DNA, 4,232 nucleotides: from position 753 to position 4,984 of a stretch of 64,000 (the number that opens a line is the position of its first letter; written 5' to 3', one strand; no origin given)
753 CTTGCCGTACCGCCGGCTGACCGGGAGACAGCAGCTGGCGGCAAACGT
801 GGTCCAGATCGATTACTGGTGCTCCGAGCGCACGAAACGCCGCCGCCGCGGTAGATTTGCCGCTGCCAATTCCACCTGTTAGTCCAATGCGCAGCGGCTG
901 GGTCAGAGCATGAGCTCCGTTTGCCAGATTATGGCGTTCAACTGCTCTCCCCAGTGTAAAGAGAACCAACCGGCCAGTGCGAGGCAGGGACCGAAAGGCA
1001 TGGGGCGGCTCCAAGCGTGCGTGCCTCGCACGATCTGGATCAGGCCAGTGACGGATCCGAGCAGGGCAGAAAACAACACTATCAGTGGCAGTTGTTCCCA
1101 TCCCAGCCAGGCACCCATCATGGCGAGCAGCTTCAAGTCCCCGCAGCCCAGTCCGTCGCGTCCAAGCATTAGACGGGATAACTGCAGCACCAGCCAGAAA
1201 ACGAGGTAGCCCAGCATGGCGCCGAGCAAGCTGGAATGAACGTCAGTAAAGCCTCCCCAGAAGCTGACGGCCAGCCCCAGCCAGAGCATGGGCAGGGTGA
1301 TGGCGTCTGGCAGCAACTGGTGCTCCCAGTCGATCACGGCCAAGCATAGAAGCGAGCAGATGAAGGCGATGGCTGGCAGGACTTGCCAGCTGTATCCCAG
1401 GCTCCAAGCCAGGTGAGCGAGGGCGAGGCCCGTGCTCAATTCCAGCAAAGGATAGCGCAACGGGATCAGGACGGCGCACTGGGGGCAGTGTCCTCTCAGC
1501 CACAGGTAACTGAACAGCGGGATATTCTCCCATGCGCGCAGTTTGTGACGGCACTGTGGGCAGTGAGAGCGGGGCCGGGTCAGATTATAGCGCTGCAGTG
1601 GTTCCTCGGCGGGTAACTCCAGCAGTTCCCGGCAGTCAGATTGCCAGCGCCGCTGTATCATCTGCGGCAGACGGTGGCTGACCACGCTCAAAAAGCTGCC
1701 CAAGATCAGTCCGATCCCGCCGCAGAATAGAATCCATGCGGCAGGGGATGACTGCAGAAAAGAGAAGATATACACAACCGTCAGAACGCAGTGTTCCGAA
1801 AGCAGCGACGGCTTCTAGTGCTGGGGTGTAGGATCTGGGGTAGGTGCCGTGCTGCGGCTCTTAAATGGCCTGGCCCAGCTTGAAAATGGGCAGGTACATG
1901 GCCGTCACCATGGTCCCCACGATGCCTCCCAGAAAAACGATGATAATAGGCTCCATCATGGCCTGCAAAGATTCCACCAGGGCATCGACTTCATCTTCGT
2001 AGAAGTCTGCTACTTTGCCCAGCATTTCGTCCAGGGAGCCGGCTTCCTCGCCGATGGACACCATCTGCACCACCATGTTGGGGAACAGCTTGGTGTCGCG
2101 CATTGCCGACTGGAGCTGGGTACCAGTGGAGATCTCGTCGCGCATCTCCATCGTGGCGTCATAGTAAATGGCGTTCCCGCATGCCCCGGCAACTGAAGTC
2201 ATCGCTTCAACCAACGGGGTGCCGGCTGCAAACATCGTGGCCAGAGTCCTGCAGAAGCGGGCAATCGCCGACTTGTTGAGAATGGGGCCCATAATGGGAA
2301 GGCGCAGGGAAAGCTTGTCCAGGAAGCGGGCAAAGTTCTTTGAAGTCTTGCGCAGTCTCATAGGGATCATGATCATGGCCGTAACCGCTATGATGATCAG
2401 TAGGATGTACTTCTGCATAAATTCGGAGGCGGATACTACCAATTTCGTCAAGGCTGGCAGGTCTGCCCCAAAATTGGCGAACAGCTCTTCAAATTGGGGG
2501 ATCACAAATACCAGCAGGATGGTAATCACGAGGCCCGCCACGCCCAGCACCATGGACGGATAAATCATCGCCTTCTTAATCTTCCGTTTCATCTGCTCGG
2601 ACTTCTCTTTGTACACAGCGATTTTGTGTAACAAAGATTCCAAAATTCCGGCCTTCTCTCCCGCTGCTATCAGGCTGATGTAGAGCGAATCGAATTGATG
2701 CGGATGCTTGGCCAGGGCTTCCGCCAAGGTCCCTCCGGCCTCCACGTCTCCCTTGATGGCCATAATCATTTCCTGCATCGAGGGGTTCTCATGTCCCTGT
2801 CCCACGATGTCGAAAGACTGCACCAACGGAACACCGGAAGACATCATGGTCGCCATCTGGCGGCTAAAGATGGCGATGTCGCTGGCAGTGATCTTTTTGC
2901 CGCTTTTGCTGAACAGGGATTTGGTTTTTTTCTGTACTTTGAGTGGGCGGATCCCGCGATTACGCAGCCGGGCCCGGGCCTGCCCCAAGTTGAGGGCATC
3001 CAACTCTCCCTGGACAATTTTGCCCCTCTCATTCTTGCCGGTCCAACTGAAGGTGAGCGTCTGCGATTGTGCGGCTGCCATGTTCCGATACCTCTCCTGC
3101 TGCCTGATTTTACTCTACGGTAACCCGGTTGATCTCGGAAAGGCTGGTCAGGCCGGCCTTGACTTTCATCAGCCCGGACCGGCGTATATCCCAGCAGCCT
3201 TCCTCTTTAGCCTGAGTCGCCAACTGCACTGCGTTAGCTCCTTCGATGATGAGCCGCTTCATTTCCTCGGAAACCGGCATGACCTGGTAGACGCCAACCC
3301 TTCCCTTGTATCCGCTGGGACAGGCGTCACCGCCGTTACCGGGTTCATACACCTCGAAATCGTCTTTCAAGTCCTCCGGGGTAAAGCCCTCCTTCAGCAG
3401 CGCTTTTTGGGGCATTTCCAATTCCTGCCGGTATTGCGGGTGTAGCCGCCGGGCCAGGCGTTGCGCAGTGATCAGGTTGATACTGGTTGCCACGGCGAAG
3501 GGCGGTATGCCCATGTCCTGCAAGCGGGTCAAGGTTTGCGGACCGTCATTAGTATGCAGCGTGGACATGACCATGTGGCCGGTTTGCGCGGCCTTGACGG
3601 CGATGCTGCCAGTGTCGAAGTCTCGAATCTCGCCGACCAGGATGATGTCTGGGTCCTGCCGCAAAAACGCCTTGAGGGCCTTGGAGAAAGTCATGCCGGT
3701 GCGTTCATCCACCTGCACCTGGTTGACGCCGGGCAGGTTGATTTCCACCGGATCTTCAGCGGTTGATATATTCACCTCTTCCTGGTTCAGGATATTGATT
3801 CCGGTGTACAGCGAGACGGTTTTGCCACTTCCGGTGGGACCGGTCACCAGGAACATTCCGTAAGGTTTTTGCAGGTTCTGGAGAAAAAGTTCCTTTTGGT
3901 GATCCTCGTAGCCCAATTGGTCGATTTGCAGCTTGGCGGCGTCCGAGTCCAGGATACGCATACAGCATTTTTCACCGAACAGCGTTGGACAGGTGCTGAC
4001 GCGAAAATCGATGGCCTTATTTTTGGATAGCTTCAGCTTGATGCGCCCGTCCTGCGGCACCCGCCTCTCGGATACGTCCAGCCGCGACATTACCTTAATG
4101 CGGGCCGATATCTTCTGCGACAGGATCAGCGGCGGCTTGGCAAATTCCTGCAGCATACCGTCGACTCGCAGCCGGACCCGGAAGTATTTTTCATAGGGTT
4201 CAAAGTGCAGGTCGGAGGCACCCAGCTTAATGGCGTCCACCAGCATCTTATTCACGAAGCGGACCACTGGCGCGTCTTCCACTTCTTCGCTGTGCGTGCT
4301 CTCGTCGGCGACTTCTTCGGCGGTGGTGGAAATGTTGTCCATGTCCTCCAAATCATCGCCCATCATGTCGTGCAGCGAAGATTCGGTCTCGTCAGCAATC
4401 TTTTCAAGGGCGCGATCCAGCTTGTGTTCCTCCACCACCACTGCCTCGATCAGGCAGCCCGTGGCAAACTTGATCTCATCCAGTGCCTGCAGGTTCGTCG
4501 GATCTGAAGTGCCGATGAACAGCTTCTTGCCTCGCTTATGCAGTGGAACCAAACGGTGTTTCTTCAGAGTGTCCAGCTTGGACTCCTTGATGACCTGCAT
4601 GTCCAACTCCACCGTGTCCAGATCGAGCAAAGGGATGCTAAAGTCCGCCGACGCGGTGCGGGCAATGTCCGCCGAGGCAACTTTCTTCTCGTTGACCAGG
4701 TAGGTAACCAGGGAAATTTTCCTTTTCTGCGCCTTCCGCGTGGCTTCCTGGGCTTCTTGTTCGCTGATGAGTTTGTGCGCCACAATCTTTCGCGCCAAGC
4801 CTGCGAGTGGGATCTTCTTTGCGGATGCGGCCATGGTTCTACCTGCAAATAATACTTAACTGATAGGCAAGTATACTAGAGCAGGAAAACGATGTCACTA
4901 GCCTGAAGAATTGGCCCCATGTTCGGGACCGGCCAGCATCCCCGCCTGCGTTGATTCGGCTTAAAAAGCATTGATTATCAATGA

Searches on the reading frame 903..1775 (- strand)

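Call 71: search_protein_families(library=pfam, proteins=[window:903-1775:-], max_evalue=0.00001)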
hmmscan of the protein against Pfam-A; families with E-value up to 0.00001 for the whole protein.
window:903-1775:- (290 aa): 2 families
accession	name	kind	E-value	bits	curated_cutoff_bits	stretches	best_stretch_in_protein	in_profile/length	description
PF06750.18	A24_N_bact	-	2e-29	101.9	23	1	21-125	2-83/84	Bacterial Peptidase A24 N-terminal domain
PF01478.23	Peptidase_A24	-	2.2e-26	92.8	26.5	1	136-244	1-103/104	Type IV leader peptidase family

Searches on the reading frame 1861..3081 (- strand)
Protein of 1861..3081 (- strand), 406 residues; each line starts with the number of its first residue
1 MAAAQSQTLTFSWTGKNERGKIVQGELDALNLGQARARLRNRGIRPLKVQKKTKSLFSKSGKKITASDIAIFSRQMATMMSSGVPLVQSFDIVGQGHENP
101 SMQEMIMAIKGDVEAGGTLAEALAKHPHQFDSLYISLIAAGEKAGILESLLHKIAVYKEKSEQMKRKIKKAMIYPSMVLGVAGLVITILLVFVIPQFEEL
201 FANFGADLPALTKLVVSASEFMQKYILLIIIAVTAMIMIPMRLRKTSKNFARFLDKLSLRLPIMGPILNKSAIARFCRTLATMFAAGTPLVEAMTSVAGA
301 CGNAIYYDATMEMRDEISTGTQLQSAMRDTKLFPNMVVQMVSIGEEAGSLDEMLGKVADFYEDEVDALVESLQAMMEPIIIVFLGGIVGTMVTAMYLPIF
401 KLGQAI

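Call 71: search_protein_families(library=pfam, proteins=[window:1861-3081:-], max_evalue=0.00001)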
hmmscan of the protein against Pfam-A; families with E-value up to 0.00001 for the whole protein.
window:1861-3081:- (406 aa): 1 family
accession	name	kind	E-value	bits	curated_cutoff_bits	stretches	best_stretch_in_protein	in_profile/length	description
PF00482.28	T2SSF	-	2.7e-66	221.6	25.2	2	72-195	1-125/125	Type II secretion system (T2SS), protein F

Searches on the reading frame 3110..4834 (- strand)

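Call 71: search_protein_families(library=pfam, proteins=[window:3110-4834:-], max_evalue=0.00001)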
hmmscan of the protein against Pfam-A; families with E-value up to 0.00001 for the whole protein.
window:3110-4834:- (574 aa): 2 families
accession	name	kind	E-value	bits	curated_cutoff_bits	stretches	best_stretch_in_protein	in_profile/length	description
PF00437.27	T2SSE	-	1.5e-135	452.1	24.9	1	184-570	2-370/370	Type II/IV secretion system protein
PF05157.20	MshEN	-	1.2e-19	70.5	23.1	1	65-152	1-89/90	MshEN domain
